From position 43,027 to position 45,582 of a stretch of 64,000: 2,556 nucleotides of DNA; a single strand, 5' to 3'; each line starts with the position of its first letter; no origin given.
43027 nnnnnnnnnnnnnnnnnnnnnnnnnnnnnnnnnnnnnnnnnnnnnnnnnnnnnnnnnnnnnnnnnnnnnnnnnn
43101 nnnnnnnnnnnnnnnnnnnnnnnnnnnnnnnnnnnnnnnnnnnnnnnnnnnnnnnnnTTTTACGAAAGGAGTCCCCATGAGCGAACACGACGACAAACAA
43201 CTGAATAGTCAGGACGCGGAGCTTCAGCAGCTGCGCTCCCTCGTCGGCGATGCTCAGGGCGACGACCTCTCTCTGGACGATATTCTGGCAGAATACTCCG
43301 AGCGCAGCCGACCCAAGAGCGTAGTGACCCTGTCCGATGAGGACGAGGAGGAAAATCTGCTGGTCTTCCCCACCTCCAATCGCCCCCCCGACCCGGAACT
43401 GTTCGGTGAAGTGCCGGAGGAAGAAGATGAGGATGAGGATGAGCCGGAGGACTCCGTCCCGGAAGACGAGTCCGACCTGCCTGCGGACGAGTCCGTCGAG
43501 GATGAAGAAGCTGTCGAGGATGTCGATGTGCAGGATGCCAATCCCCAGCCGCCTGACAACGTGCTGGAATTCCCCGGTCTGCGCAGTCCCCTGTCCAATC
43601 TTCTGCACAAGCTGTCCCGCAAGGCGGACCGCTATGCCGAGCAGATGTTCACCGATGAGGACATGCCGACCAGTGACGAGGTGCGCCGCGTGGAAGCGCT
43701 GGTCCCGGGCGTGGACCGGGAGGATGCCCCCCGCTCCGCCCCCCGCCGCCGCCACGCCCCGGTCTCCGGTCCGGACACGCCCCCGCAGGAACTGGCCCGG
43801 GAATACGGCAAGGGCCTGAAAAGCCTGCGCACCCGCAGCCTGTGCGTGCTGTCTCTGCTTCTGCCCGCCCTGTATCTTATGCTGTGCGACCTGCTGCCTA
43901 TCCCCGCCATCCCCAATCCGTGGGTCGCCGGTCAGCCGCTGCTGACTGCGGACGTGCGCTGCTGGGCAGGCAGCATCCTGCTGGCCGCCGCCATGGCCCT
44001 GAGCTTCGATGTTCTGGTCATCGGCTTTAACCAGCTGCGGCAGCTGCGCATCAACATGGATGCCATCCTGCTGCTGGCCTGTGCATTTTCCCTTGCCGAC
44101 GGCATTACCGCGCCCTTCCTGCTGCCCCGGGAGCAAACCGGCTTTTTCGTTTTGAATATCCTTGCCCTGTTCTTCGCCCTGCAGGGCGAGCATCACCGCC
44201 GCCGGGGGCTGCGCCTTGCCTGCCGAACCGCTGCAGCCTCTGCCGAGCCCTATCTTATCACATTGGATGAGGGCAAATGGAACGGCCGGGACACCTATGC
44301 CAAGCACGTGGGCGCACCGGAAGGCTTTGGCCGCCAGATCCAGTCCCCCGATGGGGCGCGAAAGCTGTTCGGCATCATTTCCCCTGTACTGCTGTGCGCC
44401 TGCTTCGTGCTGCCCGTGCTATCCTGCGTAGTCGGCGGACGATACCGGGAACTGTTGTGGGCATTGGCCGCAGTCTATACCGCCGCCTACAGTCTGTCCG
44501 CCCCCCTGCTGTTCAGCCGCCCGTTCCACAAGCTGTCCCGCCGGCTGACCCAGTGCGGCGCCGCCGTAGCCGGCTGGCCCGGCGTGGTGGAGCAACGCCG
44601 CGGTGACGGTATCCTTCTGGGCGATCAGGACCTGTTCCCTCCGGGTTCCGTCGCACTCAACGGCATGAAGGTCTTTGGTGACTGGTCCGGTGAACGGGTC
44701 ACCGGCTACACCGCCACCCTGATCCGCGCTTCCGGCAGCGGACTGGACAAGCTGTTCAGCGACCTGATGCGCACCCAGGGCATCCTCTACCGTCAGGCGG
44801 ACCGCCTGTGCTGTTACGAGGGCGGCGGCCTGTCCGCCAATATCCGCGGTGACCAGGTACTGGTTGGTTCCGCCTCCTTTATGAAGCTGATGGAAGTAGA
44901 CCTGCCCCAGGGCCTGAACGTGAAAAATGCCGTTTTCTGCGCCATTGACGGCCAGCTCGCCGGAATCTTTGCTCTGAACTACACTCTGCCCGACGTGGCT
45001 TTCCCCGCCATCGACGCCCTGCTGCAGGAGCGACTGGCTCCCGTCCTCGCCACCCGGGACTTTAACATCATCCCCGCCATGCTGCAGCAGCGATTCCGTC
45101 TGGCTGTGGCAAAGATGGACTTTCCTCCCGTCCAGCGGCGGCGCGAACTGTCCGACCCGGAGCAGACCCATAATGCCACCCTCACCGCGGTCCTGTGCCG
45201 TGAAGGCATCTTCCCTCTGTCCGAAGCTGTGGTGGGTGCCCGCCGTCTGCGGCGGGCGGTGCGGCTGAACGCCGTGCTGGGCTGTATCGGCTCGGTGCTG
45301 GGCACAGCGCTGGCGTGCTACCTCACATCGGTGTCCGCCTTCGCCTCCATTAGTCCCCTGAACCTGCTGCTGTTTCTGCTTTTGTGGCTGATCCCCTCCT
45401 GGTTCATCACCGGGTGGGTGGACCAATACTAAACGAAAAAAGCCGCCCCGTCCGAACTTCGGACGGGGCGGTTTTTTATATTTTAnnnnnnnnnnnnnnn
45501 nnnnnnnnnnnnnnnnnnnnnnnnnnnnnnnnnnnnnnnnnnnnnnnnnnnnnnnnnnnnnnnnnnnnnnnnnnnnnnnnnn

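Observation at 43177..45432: Catalytically dead P1B-ATPase homologue with a ~200-aa acidic disordered N-terminus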

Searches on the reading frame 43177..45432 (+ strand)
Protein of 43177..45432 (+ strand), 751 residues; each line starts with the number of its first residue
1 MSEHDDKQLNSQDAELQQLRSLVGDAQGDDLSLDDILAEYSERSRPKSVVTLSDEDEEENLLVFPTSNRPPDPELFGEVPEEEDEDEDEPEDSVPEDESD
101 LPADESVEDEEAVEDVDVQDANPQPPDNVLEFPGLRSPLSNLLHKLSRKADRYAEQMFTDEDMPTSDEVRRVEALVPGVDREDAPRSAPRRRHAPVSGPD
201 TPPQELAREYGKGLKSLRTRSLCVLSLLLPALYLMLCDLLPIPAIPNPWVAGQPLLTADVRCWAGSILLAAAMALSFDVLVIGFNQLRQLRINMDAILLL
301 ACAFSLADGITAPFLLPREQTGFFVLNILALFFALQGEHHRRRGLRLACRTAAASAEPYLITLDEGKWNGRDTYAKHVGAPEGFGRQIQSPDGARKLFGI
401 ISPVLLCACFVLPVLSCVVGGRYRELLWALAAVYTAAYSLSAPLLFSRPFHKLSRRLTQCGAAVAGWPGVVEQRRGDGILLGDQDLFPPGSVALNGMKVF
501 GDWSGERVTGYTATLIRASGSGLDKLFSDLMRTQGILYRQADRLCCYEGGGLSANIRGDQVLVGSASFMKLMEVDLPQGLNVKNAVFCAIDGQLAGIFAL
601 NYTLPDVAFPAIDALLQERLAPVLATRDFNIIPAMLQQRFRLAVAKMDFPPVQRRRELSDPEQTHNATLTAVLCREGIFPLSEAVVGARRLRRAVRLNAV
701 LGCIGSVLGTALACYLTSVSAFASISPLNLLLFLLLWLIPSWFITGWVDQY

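Call 3: search_protein_families(library=pfam, proteins=[window:43177-45432:+], max_evalue=10)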
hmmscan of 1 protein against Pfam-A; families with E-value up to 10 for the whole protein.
window:43177-45432:+ (751 aa): 1 family
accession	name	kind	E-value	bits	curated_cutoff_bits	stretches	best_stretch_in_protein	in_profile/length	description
PF04931.18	DNA_pol_phi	-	2.5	6.6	27.6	1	74-163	634-718/765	DNA polymerase phi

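Call 4: search_protein_families(library=ncbifam, proteins=[window:43177-45432:+], max_evalue=10)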
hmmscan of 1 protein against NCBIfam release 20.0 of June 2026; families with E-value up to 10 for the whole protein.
window:43177-45432:+ (751 aa): 4 families
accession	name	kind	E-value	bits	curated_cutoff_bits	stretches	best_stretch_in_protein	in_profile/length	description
TIGR01525.1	ATPase-IB_hvy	subfamily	0.029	13.2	346.25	1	546-628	321-412/560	heavy metal translocating P-type ATPase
NF033775.1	P_type_ZntA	exception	0.044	12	1240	1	513-629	467-586/732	Zn(II)/Cd(II)/Pb(II) translocating P-type ATPase ZntA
NF011901.0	PRK15374.1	equivalog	0.14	10.9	828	1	691-721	304-334/593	type III secretion system needle tip complex protein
TIGR01511.1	ATPase-IB1_Cu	subfamily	0.23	10.3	397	1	548-628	313-394/542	copper-translocating P-type ATPase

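Call 5: search_solved_structures(query=window:43177-45432:+, max_evalue=10, show_alignments=3)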
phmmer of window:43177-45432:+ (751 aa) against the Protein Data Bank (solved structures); distinct sequences matched with E-value up to 10: 5.
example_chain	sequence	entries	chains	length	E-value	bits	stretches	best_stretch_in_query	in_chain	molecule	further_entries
3j08_A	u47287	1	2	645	0.016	16.7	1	276-341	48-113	copper-exporting P-type ATPase A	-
7r0g_A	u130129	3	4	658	0.017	16.6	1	276-341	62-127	Putative copper-exporting P-type ATPase A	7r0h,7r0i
3j09_A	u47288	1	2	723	0.022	16.3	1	276-341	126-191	copper-exporting P-type ATPase A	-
8b6l_E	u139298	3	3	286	2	9.8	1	62-126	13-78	Translocon-associated protein subunit alpha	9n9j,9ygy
9zzj_L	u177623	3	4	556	5.9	8.2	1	53-105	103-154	Leiomodin-2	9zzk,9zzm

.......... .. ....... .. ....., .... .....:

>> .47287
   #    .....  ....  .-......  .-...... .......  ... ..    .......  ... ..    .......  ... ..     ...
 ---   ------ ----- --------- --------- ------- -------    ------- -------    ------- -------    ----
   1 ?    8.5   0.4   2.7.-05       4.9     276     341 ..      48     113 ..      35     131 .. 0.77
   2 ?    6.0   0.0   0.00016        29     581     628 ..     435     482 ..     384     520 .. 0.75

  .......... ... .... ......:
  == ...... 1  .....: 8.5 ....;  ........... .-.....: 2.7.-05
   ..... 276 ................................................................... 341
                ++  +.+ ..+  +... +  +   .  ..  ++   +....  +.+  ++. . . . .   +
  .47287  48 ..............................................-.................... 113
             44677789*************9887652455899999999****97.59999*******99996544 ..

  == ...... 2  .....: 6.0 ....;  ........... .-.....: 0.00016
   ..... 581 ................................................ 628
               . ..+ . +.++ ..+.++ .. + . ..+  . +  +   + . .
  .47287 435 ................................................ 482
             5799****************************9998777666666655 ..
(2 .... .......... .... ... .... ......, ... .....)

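Call 6: find_homologous_proteins(query=window:43177-45432:+, max_evalue=0.001)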
Query window:43177-45432:+ (751 aa): 530 proteins with E <= 0.001 among 8000 candidates; the best 120 are listed.
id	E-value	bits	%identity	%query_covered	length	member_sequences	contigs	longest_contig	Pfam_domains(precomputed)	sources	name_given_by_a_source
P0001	0.0e+0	1693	99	100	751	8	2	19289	-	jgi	-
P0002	0.0e+0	1555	92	100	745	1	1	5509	-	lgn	-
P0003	0.0e+0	1540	90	100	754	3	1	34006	-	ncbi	-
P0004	0.0e+0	1530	91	100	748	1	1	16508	-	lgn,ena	-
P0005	0.0e+0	1391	81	100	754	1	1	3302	-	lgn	-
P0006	0.0e+0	1369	83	98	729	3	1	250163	-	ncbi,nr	ncbi:MAG: hypothetical protein IJB75_02860 [Oscillospiraceae bacterium]|nr:hypothetical protein [Osc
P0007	0.0e+0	1319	78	98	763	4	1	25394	-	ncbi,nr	ncbi:MAG: hypothetical protein E7450_07920 [Ruminococcaceae bacterium]|nr:hypothetical protein [Osci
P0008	0.0e+0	1065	66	100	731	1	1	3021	-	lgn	-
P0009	0.0e+0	1063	64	100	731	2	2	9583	-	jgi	-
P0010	0.0e+0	1063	63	100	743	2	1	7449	-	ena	-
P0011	0.0e+0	1062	65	100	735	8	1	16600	-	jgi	-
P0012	0.0e+0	1060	65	100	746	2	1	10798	-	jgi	-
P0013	0.0e+0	1057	65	100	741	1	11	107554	-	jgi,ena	-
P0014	0.0e+0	1050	65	100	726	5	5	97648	-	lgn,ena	-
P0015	0.0e+0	1049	63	100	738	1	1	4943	-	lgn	-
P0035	0.0e+0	1013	61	100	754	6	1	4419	-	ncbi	-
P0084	7.0e-237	807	52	100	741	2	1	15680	-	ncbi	-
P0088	4.2e-236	804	53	100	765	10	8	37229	-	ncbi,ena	-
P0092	2.3e-235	801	52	100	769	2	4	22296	-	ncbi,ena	-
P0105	2.1e-231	788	51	100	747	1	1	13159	-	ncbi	-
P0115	1.1e-229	783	51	100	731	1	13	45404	-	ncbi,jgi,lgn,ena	-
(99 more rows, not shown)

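Call 9: search_solved_structures(query=A1, max_evalue=10, show_alignments=3)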
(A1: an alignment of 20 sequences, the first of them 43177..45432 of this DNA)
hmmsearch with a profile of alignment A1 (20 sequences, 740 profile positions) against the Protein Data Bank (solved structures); distinct sequences matched with E-value up to 10: 19.
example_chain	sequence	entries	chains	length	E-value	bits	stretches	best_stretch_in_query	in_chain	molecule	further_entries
7yi8_B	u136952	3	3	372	0.012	17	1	34-157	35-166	MT-a70 family protein | mRNA m(6)A methyltransferase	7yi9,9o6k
8xyl_A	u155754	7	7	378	0.016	16.7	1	32-157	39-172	MT-a70 family protein | mRNA m(6)A methyltransferase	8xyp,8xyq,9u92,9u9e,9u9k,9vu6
8xyx_A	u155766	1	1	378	0.017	16.6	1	32-157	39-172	MT-a70 family protein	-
3j08_A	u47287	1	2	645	0.1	14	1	570-610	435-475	copper-exporting P-type ATPase A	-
7r0g_A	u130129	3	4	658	0.11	13.9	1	570-610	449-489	Putative copper-exporting P-type ATPase A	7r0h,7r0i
3j09_A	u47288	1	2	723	0.13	13.6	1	570-610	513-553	copper-exporting P-type ATPase A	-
3lxd_A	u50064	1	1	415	0.17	13.3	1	443-542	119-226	FAD-dependent pyridine nucleotide-disulphide oxidoreductase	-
10eh_E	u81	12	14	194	0.31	12.4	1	82-158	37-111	Suppressor of kinetochore protein 1 | E3 ubiquitin ligase complex SCF subunit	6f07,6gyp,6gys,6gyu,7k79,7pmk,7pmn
6fe8_C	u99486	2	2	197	0.32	12.4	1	82-158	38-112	Suppressor of kinetochore protein 1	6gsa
2b8e_A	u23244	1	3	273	0.66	11.3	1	570-610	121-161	cation-transporting ATPase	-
3a1c_A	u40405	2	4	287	0.71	11.2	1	570-610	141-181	Probable copper-exporting P-type ATPase A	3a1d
3a1e_A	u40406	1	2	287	0.71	11.2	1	570-610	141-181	Probable copper-exporting P-type ATPase A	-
4nh9_A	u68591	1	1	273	1.9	9.8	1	58-116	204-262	Endoplasmin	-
7ull_A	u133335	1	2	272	1.9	9.8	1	58-116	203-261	Endoplasmin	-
1yt2_A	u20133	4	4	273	1.9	9.8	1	58-116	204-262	Endoplasmin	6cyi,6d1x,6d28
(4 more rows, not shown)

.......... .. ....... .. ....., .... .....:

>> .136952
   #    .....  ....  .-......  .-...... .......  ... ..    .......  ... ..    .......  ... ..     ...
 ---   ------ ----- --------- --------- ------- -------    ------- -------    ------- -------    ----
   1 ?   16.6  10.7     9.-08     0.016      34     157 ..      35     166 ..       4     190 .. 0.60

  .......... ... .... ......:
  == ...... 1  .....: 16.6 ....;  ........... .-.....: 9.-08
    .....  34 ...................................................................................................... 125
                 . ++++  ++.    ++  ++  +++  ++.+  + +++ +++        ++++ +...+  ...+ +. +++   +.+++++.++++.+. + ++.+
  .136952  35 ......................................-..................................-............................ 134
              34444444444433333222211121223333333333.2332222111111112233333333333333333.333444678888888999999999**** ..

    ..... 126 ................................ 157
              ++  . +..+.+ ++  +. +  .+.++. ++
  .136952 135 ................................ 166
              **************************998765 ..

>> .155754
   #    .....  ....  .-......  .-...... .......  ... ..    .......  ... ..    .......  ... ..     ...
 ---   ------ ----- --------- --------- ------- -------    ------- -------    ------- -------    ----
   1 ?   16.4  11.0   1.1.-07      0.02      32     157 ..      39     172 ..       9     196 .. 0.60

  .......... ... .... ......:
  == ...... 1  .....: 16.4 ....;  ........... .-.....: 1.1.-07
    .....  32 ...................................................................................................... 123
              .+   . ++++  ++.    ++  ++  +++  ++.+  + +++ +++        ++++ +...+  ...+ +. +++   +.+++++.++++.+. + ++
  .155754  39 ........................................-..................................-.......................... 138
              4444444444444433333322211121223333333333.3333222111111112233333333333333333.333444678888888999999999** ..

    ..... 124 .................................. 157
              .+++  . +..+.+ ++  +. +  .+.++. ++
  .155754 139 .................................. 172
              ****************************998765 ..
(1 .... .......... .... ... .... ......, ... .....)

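Call 16: find_related_loci(query=A1, collection=genome_contigs, flank=6000)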
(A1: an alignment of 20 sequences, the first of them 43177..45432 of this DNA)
Query A1 (751 aa) in genome_contigs; peptide patterns used: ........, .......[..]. (x = any residue, [..] = any of these).
151 stretches matched a pattern; 125 encode a relative of the query (tblastn E <= 1e-3); the best 80 are kept; 80 distinct loci.
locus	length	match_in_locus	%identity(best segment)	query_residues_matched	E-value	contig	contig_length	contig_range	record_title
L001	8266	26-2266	90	1-751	0e+0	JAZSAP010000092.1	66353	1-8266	MAG: Lawsonibacter sp. isolate T1900044934_TS20190400.MAGScoT_cleanbin_000026 SGB_3435_k141_837302, whole genome shotgun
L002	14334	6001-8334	78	1-751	0e+0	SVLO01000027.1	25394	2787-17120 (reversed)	MAG: Oscillospiraceae bacterium isolate SIG489 NODE_38323_length_25394_cov_3.885582, whole genome shotgun sequence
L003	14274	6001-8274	79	1-751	0e+0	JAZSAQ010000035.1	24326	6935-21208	MAG: Lawsonibacter sp. isolate T1900044934_TS20190400.MAGScoT_cleanbin_000024 SGB_3434_k141_2638982, whole genome shotgu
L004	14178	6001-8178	65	1-751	0e+0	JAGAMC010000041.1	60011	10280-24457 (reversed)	MAG: Oscillospiraceae bacterium isolate RGIG8567 Water_deer_Cecum-3__c572273, whole genome shotgun sequence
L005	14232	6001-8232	83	1-751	0e+0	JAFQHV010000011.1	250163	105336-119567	MAG: Oscillospiraceae bacterium isolate RGIG1833 Goat_Cecum-5__c161472, whole genome shotgun sequence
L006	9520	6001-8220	63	1-751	0e+0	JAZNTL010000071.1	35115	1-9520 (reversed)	MAG: Lawsonibacter sp. isolate T1900044802_TS20190268.MAGScoT_cleanbin_000068 SGB_2728_k141_1483725, whole genome shotgu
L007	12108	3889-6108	62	1-751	0e+0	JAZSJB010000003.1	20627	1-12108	MAG: Lawsonibacter sp. isolate T1900044567_TS20190033.MAGScoT_cleanbin_000026 SGB_413_k141_1241588, whole genome shotgun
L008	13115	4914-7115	65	1-751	0e+0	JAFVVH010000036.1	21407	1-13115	MAG: Oscillospiraceae bacterium isolate RGIG5427 Sheep_Colon-4__c404168, whole genome shotgun sequence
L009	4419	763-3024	61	1-751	0e+0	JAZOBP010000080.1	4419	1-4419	MAG: Lawsonibacter sp. isolate T1900044757_TS20190223.MAGScoT_cleanbin_000147 SGB_2318_k141_569535, whole genome shotgun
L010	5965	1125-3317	51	1-751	0e+0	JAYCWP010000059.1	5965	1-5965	MAG: Lawsonibacter sp. isolate P018L1-21 NODE_4677_length_5965_cov_25.916920, whole genome shotgun sequence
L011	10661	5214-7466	52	1-751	0e+0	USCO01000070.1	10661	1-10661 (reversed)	uncultured Clostridiales bacterium isolate UMGS1583 genome assembly, contig: NODE_2243_length_10661_cov_3.315859, whole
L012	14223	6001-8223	51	1-751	0e+0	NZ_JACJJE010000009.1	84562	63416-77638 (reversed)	Pseudoflavonifractor capillosus strain An827 An827_NODE_9_length_84617_cov_71.5112, whole genome shotgun sequence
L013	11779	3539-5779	51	1-751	0e+0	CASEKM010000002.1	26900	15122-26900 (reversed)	uncultured bacterium isolate B29_L1_390390_idba_bin.61 genome assembly, contig: B29_L1_390390_idba_bin.61.fa_scaffold_25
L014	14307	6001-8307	52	1-751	0e+0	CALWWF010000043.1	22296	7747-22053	MAG: uncultured Oscillospiraceae bacterium isolate E16__bin22 genome assembly, contig: E16__k127_4060620, whole genome s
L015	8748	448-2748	51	1-751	0e+0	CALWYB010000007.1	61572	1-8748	MAG: uncultured Oscillospiraceae bacterium isolate BRZ_EE__bin73 genome assembly, contig: BRZ_EE__NODE_875_length_61572_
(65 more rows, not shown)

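Call 19: predict_structure(alignment_id=A2)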
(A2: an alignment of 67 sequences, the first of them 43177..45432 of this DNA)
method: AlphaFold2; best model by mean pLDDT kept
length: 751 residues; sequences in the alignment: 67
mean_pLDDT: 66.7   pTM: 0.61
mean pLDDT of the five models: 66.7, 66.6, 65.8, 62.8, 60.3
residues with pLDDT >= 90: 198; 70-90: 190; 50-70: 101; < 50: 262
segments of 3 or more residues with pLDDT < 50: 1-10, 23-136, 162-164, 175-192, 357-379, 462-490, 606-609, 619-660, 666-677
pLDDT, mean of each block of 10 residues (from residue 1): 38 58 43 44 32 29 29 33 32 32 29 30 35 47 78 68 50 44 44 56 82 94 97 91 87 90 96 97 93 94 97 88 95 96 86 56 42 43 63 82 95 95 94 95 88 76 42 37 39 75 87 81 71 77 73 87 83 78 75 86 51 51 34 36 36 38 48 48 68 88 95 92 89 94 81 47
secondary structure, 60 per line:
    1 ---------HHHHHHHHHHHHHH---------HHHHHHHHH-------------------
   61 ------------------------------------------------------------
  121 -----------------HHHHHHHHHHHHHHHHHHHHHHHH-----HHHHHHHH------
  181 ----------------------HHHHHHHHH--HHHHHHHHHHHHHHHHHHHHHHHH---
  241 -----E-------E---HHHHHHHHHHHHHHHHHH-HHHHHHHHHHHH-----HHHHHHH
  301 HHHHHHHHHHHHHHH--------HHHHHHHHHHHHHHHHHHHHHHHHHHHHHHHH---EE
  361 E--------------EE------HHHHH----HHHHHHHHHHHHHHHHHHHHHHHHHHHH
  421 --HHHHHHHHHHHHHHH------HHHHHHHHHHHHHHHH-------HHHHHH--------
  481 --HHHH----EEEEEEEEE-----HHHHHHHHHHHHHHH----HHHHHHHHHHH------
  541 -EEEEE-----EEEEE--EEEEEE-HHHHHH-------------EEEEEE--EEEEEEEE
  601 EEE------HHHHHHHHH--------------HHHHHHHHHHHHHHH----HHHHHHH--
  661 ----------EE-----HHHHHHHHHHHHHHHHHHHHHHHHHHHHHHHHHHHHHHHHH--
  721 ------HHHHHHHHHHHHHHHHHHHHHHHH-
elements in order (helices of 4 or more, strands of 3 or more residues): H10-23 H33-41 H138-161 H167-174 H203-211 H214-237 H258-275 H277-288 H294-315 H324-355 E359-361 H384-388 H393-420 H423-437 H444-459 H467-472 H483-486 E491-499 H505-519 H524-534 E542-546 E552-556 E559-564 H566-571 E585-590 E593-603 H610-618 H633-647 H652-658 H678-718 H727-750

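Call 23: fold_search(model_id=the predicted structure, library=pdb)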
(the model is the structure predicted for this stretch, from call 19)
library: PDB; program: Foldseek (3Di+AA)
matches with E <= 10: 328; with E <= 0.001: 40
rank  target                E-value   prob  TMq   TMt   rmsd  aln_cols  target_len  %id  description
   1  4bbj                  4.0e-13  1.00  0.41  0.45  11.9       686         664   13  Copper-transporting PIB-ATPase in complex with beryllium fluoride representing the E2P state (released 2013-12-11)
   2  7si6                  3.7e-12  1.00  0.35  0.31  13.0       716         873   14  Structure of ATP7B in state 1 (released 2022-03-16)
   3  3rfu_A                9.4e-12  1.00  0.40  0.44  12.2       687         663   13  Crystal structure of a copper-transporting PIB-type ATPase (released 2011-06-29)
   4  7si7                  2.9e-11  1.00  0.35  0.35  13.0       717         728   15  Structure of ATP7B in state 2 (released 2022-03-16)
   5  7si3                  6.0e-11  1.00  0.35  0.31  13.1       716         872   14  Consensus structure of ATP7B (released 2022-03-16)
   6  8q73                  1.0e-10  1.00  0.31  0.30  14.8       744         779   13  Copper-transporting ATPase HMA4 in E1 state apo (released 2024-06-26)
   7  7xuk                  8.6e-10  1.00  0.32  0.30  15.4       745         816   13  Structure of ATP7B C983S/C985S/D1027A mutant in presence of ATOX1 (released 2023-04-26)
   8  7xun                  9.0e-10  1.00  0.32  0.33  14.8       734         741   13  Structure of ATP7B C983S/C985S/D1027A mutant (released 2023-04-26)
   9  4umw                  9.4e-09  1.00  0.31  0.36  12.8       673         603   11  CRYSTAL STRUCTURE OF A ZINC-TRANSPORTING PIB-TYPE ATPASE IN E2.PI STATE (released 2014-08-13)
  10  7r0g_A                1.2e-08  1.00  0.35  0.39  14.2       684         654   13  STRUCTURAL BASIS OF ION UPTAKE IN COPPER-TRANSPORTING P1B-TYPE ATPASES (released 2022-09-14)
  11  4umv                  2.0e-08  1.00  0.30  0.36  12.6       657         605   12  CRYSTAL STRUCTURE OF A ZINC-TRANSPORTING PIB-TYPE ATPASE IN THE E2P STATE (released 2014-08-13)
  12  8q75                  4.4e-08  1.00  0.37  0.36  12.8       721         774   14  Copper-transporting ATPase HMA4 in E2P state with AlF (released 2024-06-26)
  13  7r0g_B                5.3e-08  1.00  0.34  0.38  14.3       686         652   13  STRUCTURAL BASIS OF ION UPTAKE IN COPPER-TRANSPORTING P1B-TYPE ATPASES (released 2022-09-14)
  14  7qbz                  3.1e-07  1.00  0.30  0.34  12.8       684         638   12  Crystal structure Cadmium translocating P-type ATPase (released 2022-03-23)
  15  5mrw_B                2.3e-06  1.00  0.27  0.29  15.5       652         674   10  Structure of the KdpFABC complex (released 2017-06-21)
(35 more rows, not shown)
